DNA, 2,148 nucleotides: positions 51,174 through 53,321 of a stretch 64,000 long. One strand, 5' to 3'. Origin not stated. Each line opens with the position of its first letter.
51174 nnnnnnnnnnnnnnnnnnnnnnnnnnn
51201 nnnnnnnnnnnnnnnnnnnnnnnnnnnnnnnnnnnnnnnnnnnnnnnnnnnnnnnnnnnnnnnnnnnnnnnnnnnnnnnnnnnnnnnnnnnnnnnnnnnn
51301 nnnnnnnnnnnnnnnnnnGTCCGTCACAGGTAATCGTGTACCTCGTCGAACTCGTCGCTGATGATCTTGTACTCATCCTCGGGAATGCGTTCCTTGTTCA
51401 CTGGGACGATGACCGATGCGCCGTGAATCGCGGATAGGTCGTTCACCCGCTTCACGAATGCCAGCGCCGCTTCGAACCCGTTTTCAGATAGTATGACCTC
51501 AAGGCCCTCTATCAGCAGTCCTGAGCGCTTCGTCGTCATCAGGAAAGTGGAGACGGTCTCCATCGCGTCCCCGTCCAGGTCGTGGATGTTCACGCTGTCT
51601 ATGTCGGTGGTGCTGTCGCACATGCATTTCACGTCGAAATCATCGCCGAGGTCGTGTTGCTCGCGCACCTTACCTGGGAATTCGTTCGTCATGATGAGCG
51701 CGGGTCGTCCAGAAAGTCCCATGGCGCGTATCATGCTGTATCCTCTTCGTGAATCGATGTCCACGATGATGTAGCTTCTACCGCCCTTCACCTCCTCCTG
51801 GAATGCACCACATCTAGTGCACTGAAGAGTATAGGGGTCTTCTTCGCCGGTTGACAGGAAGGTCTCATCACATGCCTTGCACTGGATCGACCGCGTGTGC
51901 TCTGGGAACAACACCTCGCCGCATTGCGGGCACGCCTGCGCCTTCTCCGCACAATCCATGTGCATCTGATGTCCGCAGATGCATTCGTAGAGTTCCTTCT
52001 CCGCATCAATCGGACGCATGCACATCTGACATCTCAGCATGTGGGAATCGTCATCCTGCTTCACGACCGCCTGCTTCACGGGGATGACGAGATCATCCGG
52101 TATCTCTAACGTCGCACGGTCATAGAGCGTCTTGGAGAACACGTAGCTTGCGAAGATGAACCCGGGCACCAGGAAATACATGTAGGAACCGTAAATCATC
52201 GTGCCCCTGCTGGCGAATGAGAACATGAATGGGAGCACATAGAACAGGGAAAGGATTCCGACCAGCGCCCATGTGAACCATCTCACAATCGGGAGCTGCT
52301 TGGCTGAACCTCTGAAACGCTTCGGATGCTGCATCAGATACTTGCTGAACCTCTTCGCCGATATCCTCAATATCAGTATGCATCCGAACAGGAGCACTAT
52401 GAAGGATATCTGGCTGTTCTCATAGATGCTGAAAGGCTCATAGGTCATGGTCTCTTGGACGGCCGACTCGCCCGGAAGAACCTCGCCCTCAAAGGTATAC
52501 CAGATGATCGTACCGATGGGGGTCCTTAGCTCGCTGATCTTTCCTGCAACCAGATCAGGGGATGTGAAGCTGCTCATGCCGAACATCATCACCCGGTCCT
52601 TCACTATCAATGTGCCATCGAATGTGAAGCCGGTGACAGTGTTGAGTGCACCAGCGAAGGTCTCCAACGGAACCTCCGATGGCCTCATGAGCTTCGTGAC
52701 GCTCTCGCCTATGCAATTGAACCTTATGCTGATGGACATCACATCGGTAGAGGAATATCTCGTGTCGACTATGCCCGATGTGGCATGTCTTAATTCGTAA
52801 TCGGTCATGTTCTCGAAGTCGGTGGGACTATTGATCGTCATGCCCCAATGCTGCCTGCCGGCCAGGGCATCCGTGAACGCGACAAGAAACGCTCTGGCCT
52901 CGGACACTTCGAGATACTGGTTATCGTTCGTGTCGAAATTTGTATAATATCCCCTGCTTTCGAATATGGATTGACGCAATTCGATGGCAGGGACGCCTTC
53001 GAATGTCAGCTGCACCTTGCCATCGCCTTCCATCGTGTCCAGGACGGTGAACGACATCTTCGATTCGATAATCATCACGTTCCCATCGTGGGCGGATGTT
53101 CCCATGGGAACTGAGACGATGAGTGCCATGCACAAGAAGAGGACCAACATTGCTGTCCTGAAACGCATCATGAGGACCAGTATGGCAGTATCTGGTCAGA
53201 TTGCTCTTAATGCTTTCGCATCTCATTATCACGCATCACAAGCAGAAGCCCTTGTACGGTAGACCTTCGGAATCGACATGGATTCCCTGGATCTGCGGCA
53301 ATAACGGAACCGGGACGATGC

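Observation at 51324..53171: Secreted/membrane RING-H2-like zinc-finger protein with a C-terminal DUF835-like domain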

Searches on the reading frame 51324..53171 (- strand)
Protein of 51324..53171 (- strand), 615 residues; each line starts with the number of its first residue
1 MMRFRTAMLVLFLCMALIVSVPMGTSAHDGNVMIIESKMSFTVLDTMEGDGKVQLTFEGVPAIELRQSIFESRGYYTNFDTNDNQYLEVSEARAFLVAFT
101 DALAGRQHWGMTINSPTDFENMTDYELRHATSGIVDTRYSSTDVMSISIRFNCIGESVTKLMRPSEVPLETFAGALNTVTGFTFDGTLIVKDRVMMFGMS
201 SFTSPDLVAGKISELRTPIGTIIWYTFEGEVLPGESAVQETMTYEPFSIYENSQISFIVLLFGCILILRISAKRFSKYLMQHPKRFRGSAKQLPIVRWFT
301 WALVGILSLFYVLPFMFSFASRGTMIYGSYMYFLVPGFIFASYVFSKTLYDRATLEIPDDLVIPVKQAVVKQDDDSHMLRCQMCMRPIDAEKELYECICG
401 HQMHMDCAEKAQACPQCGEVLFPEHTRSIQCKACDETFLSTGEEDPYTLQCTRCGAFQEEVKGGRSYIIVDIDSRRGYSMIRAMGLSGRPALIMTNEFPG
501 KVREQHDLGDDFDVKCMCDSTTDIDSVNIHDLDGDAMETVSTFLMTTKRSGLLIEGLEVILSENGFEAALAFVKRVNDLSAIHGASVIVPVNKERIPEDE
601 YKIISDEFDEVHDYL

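Call 3: search_protein_families(library=pfam, proteins=[window:51324-53171:-], max_evalue=10)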
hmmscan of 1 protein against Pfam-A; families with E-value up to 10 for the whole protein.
window:51324-53171:- (615 aa): 19 families
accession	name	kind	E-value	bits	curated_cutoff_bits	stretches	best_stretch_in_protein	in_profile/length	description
PF05763.18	DUF835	-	1.5e-11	44.6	33.1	1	487-608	18-136/136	Protein of unknown function (DUF835)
PF03107.22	C1_2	-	2.8e-06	28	26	1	374-408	13-48/48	C1 domain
PF13639.12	zf-RING_2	-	0.0071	17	27.3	1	380-417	2-43/44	Ring finger domain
PF01155.25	HypA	-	0.013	16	28.9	1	427-472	69-110/112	Hydrogenase/urease nickel incorporation, metallochaperone, hypA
PF13248.11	Zn_ribbon_3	-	0.073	13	27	1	412-421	17-26/26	zinc-ribbon domain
PF09297.16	Zn_ribbon_NUD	-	0.3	11.3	24.8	2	414-436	6-29/32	NADH pyrophosphatase zinc ribbon domain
PF17122.11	zf-C3H2C3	-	0.37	11.3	27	1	381-418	1-35/35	Zinc-finger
PF08271.17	Zn_Ribbon_TF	-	0.61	10.1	29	1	430-456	2-27/43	TFIIB zinc-binding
PF12172.15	zf-ChsH2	-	0.87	9.9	23.2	1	411-423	11-23/37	ChsH2, rubredoxin-like zinc ribbon domain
PF01927.22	Mut7-C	-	0.91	10.1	23.3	1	366-455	49-130/146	Mut7-C RNAse domain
PF22117.2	Fer4_Nqo3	-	1.2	9.9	27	1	449-470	12-33/67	NADH-quinone oxidoreductase subunit 3, ferredoxin-like domain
PF17848.7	Zn_ribbon_ACC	-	1.3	9.7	24.5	0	414-422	4-12/26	Acetyl-CoA carboxylase zinc finger domain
PF14634.12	zf-RING_5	-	1.9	9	27.9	1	380-418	1-42/43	zinc-RING finger domain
PF14446.12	Prok-RING_1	-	2.4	8.6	29.1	1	380-414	6-41/54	Prokaryotic RING finger family 1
PF17123.11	zf-RING_11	-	2.4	8.4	27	1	381-407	2-28/29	RING-like zinc finger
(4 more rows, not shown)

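Call 4: search_protein_families(library=ncbifam, proteins=[window:51324-53171:-], max_evalue=10)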
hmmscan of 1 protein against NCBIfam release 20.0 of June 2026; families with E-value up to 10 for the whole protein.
window:51324-53171:- (615 aa): 5 families
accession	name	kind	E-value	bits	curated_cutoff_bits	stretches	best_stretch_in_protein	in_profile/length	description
TIGR00100.1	hypA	equivalog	0.098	12.7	88.1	1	427-473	69-112/116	hydrogenase maturation nickel metallochaperone HypA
NF001299.0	PRK00241.1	equivalog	0.12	11.9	158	1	390-431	99-140/263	NAD(+) diphosphatase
NF001629.0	PRK00415.1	equivalog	0.33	10.5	70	1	413-437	16-42/62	30S ribosomal protein S27e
NF001669.0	PRK00432.1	equivalog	0.84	9.7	54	1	408-434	23-49/58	30S ribosomal protein S27ae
TIGR03831.1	YgiT_finger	domain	0.91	9.8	20.2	1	411-423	32-44/46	YgiT-type zinc finger protein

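Call 7: find_homologous_proteins(query=window:51324-53171:-)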
Query window:51324-53171:- (615 aa): 115 proteins with E <= 0.001 among 6173 candidates.
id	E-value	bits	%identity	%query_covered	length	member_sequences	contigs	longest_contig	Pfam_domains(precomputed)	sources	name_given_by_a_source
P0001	0.0e+0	1339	95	100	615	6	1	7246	PF05763.19,PF03107.23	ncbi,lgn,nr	ncbi:MAG: DUF835 domain-containing protein [Methanomassiliicoccus sp.]|nr:MAG: DUF835 domain-contain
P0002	0.0e+0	1260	88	100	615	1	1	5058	PF05763.19,PF03107.23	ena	-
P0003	0.0e+0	1196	84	99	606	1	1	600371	PF05763.19,PF03107.23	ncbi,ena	-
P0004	0.0e+0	1195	83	100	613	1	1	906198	PF05763.19,PF03107.23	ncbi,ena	-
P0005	5.6e-241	819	57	100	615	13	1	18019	PF05763.19,PF03107.23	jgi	-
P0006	1.3e-239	815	57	100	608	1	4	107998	PF05763.19,PF03107.23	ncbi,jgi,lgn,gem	-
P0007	3.7e-234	797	56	96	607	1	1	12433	PF05763.19,PF03107.23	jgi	-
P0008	1.2e-231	788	56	96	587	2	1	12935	PF05763.19,PF03107.23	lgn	-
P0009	1.0e-230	785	55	100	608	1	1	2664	PF05763.19,PF03107.23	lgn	-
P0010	3.4e-229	780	54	100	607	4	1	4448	PF05763.19,PF03107.23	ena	-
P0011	1.2e-228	778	55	96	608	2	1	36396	PF05763.19,PF03107.23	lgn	-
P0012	6.2e-227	773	53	99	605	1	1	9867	PF05763.19,PF03107.23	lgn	-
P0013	6.6e-226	769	52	100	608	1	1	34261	PF05763.19,PF03107.23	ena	-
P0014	1.1e-222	759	53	100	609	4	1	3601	PF05763.19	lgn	-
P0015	7.6e-219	746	53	100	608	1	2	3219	PF05763.19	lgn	-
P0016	1.2e-218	745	52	99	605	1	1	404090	PF05763.19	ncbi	ncbi:MAG: DUF835 domain-containing protein [Candidatus Thermoplasmatota archaeon]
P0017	4.6e-214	730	51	100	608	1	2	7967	PF05763.19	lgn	-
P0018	1.8e-213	728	51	100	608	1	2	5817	PF05763.19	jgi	jgi:hypothetical protein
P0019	4.3e-197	674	48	97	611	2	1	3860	PF05763.19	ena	-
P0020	2.6e-193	662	48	100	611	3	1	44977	PF05763.19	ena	-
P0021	2.3e-190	652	46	99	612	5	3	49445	PF05763.19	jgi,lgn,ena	jgi:hypothetical protein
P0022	5.1e-190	651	49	97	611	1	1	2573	PF05763.19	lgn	-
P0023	7.9e-190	650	46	100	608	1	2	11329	PF05763.19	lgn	-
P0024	2.5e-188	645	46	100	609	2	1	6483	PF05763.19,PF03107.23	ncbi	-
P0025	3.2e-188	645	47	100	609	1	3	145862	PF05763.19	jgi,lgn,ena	jgi:hypothetical protein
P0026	7.4e-188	644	47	100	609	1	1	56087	PF05763.19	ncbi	-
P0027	4.3e-187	641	47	100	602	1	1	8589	PF05763.19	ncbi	-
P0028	6.9e-187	641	47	100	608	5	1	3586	PF05763.19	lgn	-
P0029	2.7e-186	639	46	100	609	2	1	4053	PF05763.19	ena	-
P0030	2.8e-186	639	47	100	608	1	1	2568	PF05763.19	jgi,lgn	jgi:hypothetical protein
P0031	7.3e-186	637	46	97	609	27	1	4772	PF05763.19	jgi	jgi:hypothetical protein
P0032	7.7e-186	637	48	100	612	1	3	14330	PF05763.19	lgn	-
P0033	4.4e-185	635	47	100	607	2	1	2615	PF05763.19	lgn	-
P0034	8.7e-183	627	44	100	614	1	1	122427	PF05763.19,PF14446.13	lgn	-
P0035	1.6e-182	626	46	100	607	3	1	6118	PF05763.19,PF03107.23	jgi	jgi:hypothetical protein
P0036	5.4e-182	624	47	98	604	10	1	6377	PF05763.19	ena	-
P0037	5.7e-182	624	46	100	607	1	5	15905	PF05763.19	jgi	jgi:hypothetical protein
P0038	8.3e-182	624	44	96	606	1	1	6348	PF05763.19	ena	-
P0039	1.4e-181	623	45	100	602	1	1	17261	PF05763.19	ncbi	ncbi:MAG: DUF835 domain-containing protein [Thermoplasmata archaeon]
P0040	2.4e-181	622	45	100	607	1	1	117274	PF05763.19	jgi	jgi:hypothetical protein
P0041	5.0e-181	621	45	100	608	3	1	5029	PF05763.19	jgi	jgi:hypothetical protein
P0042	5.0e-180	618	44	99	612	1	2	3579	PF05763.19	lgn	-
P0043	6.0e-180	618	46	100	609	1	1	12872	PF05763.19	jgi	-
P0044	6.0e-180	618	46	93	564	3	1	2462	PF05763.19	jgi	jgi:hypothetical protein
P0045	4.9e-179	615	44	100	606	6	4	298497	PF05763.19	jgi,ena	-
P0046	6.9e-179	614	44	100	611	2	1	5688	PF05763.19,PF03107.23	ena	-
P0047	1.1e-178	614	45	95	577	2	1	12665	PF05763.19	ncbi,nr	ncbi:MAG: DUF835 domain-containing protein [Candidatus Thermoplasmatota archaeon]|nr:DUF835 domain-c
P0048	1.4e-178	613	45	95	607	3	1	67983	PF05763.19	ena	-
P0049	7.2e-178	611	44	99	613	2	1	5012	PF05763.19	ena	-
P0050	1.3e-177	610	44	100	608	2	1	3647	PF05763.19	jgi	-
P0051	1.5e-177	610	46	95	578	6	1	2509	PF05763.19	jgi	jgi:hypothetical protein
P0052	2.2e-177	609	47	100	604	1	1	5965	PF05763.19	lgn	-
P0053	6.7e-177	608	46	100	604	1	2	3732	PF05763.19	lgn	-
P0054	9.5e-177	607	45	100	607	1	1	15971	PF05763.19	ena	-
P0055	1.6e-176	606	43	100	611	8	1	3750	PF05763.19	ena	-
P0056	3.0e-176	605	45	95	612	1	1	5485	PF05763.19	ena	-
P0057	3.8e-176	605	45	100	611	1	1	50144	PF05763.19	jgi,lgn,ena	-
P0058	1.6e-175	603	45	95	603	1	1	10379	PF05763.19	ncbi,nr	ncbi:TPA: DUF835 domain-containing protein [Thermoplasmata archaeon]|nr:DUF835 domain-containing pro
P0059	2.6e-175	602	42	100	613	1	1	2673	PF05763.19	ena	-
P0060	6.9e-175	601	43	99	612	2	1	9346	PF05763.19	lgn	-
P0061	7.7e-175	601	43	99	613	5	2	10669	PF05763.19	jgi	jgi:hypothetical protein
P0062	1.8e-174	600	43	100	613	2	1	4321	PF05763.19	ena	-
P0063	1.8e-174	600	44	100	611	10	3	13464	PF05763.19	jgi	-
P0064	8.9e-174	597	44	100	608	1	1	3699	PF05763.19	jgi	-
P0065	9.8e-174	597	44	100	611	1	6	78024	PF05763.19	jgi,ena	jgi:hypothetical protein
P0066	2.2e-173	596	47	97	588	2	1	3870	PF05763.19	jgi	-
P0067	2.7e-173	596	44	100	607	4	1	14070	PF05763.19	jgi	jgi:hypothetical protein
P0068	3.4e-173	595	43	100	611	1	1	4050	PF05763.19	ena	-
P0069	4.0e-173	595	44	99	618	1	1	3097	PF05763.19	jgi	jgi:hypothetical protein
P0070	4.1e-173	595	44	97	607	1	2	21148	PF05763.19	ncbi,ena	-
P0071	4.8e-173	595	45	100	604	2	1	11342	PF05763.19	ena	-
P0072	1.1e-172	594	42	100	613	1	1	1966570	PF05763.19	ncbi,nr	ncbi:MAG: DUF835 domain-containing protein [Methanobacteriota archaeon]|nr:MAG: DUF835 domain-contai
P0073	1.9e-172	593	43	100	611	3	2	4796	PF05763.19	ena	-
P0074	1.9e-172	593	42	100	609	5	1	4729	PF05763.19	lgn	-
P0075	2.5e-172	592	44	100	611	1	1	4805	PF05763.19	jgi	jgi:hypothetical protein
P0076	3.0e-172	592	44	100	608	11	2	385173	PF05763.19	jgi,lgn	jgi:hypothetical protein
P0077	3.1e-172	592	42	100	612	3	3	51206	PF05763.19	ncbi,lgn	-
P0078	3.3e-172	592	42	100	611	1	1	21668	PF05763.19,PF14446.13,PF03107.23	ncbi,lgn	-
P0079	7.6e-172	591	43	100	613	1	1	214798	PF05763.19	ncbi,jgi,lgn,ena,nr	ncbi:MAG: DUF835 domain-containing protein [Thermoplasmata archaeon]|nr:DUF835 domain-containing pro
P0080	1.3e-171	590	44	100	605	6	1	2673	PF05763.19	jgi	-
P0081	1.4e-171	590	45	96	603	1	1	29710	PF05763.19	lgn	-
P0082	2.4e-171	589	45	95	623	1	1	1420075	PF05763.19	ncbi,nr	ncbi:MAG: DUF835 domain-containing protein [Methanobacteriota archaeon]|nr:MAG: DUF835 domain-contai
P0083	3.2e-171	589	44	97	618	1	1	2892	PF05763.19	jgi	-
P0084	3.5e-171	589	44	95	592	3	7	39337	PF05763.19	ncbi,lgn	-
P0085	6.0e-171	588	44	95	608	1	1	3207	PF05763.19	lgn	-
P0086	9.2e-171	587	43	100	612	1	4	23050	PF05763.19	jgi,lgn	jgi:hypothetical protein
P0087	1.5e-170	587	44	100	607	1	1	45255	PF05763.19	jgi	jgi:hypothetical protein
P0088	1.6e-170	586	44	99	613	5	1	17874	PF05763.19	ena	-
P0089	2.3e-170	586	43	95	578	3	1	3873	PF05763.19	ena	-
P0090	4.6e-170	585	44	95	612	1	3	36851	PF05763.19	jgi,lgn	jgi:predicted RNA-binding Zn-ribbon protein involved in translation (DUF1610 family)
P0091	5.6e-170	585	42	100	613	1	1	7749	PF05763.19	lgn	-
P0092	1.4e-169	583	42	99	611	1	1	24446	PF05763.19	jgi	-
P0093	1.5e-169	583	43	100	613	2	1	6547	PF05763.19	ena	-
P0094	2.5e-169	583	42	100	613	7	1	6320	PF05763.19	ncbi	-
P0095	6.4e-169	581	42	99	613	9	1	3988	PF05763.19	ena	-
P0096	7.6e-168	578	42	100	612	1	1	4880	PF05763.19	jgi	jgi:hypothetical protein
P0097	1.2e-167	577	45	97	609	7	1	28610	PF05763.19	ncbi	ncbi:MAG: DUF835 domain-containing protein [Thermoplasmata archaeon]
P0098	1.5e-167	577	44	95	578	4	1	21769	PF05763.19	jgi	jgi:hypothetical protein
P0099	1.9e-167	576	42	100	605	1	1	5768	PF05763.19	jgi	-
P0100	3.1e-167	576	43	100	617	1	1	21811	PF05763.19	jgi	jgi:hypothetical protein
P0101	7.6e-167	574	43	97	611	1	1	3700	PF05763.19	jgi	jgi:hypothetical protein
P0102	4.0e-166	572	43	99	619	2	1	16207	PF05763.19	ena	-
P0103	9.2e-166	571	43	99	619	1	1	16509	PF05763.19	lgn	-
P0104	1.0e-165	571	44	100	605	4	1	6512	PF05763.19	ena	-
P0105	3.2e-165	569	44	96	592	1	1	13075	PF05763.19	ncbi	-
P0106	7.6e-165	568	41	100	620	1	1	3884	PF05763.19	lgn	-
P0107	8.3e-164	564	42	100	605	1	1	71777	PF05763.19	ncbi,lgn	-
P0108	8.7e-164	564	43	98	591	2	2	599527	PF05763.19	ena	-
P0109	2.4e-162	559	40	100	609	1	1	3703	PF05763.19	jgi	-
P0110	3.3e-162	559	42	98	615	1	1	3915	PF05763.19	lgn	-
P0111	3.2e-160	553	43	95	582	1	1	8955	PF05763.19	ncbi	-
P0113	1.2e-157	544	42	100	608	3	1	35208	PF05763.19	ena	-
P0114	2.8e-142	493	47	72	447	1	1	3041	PF05763.19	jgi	jgi:hypothetical protein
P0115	1.1e-138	481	37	100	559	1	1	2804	PF05763.19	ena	-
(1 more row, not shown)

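Call 32: find_encoding_contigs(protein=P0072, flank=8000, max_places=2)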
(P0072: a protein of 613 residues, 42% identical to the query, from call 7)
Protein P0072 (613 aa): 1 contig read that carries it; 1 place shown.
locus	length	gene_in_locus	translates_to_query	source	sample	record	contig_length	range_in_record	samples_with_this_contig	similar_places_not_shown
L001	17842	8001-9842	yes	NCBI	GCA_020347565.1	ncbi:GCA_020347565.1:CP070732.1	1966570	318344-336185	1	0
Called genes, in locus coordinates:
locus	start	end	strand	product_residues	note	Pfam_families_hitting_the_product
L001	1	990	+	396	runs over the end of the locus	PF01855:POR_N, PF17147:PFOR_II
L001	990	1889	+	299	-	PF02775:TPP_enzyme_C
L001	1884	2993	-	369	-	PF01513:NAD_kinase, PF00781:DAGK_cat (weak), PF20143:NAD_kinase_C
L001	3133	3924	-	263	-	PF00091:Tubulin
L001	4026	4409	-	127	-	-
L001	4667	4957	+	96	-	-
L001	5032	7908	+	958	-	PF00133:tRNA-synt_1, PF09334:tRNA-synt_1g (weak), PF13603:tRNA-synt_1_2 (weak), PF08264:Anticodon_1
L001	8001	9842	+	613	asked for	PF05763:DUF835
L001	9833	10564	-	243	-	PF02441:Flavoprotein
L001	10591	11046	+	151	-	PF01090:Ribosomal_S19e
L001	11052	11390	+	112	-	PF01984:dsDNA_bind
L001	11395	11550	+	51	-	PF00832:Ribosomal_L39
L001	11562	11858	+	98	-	PF01198:Ribosomal_L31e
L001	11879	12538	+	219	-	PF01912:eIF-6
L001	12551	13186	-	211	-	PF13483:Lactamase_B_3, PF12706:Lactamase_B_2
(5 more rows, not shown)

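Call 33: find_encoding_contigs(protein=P0016, flank=8000, max_places=2)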
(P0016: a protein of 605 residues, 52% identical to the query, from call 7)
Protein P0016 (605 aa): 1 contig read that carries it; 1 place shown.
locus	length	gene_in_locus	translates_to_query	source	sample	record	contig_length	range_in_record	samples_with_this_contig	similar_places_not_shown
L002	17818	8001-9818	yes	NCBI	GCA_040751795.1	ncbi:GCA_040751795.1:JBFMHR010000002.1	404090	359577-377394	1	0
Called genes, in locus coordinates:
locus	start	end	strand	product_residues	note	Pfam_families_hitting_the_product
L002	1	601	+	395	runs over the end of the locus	PF01855:POR_N, PF17147:PFOR_II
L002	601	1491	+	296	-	PF02775:TPP_enzyme_C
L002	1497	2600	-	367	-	PF01513:NAD_kinase, PF00781:DAGK_cat (weak), PF20143:NAD_kinase_C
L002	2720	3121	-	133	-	-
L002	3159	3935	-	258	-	PF00091:Tubulin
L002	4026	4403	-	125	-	PF01402:RHH_1 (faint), PF17723:RHH_8 (faint)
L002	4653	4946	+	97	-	-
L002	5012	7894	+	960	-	PF00133:tRNA-synt_1, PF09334:tRNA-synt_1g (weak), PF08264:Anticodon_1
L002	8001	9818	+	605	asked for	PF05763:DUF835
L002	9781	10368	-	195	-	PF02441:Flavoprotein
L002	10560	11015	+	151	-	PF01090:Ribosomal_S19e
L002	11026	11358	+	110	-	PF01984:dsDNA_bind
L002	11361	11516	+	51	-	PF00832:Ribosomal_L39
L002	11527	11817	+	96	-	PF01198:Ribosomal_L31e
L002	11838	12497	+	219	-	PF01912:eIF-6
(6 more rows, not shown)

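Call 38: find_encoding_contigs(protein=P0082, flank=6000, max_places=1)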
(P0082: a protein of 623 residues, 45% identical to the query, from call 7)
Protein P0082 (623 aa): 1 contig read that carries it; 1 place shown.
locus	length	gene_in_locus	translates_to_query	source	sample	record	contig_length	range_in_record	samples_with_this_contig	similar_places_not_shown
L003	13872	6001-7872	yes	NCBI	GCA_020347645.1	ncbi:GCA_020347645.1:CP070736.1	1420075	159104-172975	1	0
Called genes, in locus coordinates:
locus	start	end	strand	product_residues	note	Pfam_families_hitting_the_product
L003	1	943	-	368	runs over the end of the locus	PF01513:NAD_kinase, PF00781:DAGK_cat (weak), PF20143:NAD_kinase_C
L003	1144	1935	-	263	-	PF00091:Tubulin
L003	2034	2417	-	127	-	-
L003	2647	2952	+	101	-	-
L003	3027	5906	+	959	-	PF00133:tRNA-synt_1, PF13603:tRNA-synt_1_2 (weak), PF09334:tRNA-synt_1g (weak), PF08264:Anticodon_1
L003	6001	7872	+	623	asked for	PF05763:DUF835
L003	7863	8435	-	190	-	PF02441:Flavoprotein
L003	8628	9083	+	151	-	PF01090:Ribosomal_S19e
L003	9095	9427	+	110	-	PF01984:dsDNA_bind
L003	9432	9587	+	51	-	PF00832:Ribosomal_L39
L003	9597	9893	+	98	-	PF01198:Ribosomal_L31e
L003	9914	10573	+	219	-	PF01912:eIF-6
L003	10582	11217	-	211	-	PF13483:Lactamase_B_3, PF12706:Lactamase_B_2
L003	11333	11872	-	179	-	-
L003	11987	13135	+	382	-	PF04123:DUF373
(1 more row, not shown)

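Call 39: find_encoding_contigs(protein=P0108, flank=6000, max_places=1)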
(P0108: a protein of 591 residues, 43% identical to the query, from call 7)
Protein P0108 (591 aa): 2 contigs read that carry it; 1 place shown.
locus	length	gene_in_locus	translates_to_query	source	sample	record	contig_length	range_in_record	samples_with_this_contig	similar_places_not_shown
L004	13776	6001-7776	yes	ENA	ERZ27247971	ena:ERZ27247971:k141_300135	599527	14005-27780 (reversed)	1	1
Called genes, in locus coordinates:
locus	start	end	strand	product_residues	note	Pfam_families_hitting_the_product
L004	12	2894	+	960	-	PF00133:tRNA-synt_1, PF09334:tRNA-synt_1g (faint), PF13603:tRNA-synt_1_2 (faint), PF08264:Anticodon_1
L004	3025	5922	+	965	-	PF03176:MMPL, PF12349:Sterol-sensing (faint), PF03176:MMPL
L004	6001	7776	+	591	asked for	PF05763:DUF835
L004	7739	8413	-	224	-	PF02441:Flavoprotein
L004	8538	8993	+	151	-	PF01090:Ribosomal_S19e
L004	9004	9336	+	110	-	PF01984:dsDNA_bind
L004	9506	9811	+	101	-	PF01198:Ribosomal_L31e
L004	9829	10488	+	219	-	PF01912:eIF-6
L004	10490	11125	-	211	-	PF13483:Lactamase_B_3, PF12706:Lactamase_B_2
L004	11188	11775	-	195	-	PF10571:UPF0547 (weak)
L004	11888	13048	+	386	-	PF04123:DUF373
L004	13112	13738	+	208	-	PF01973:MptE-like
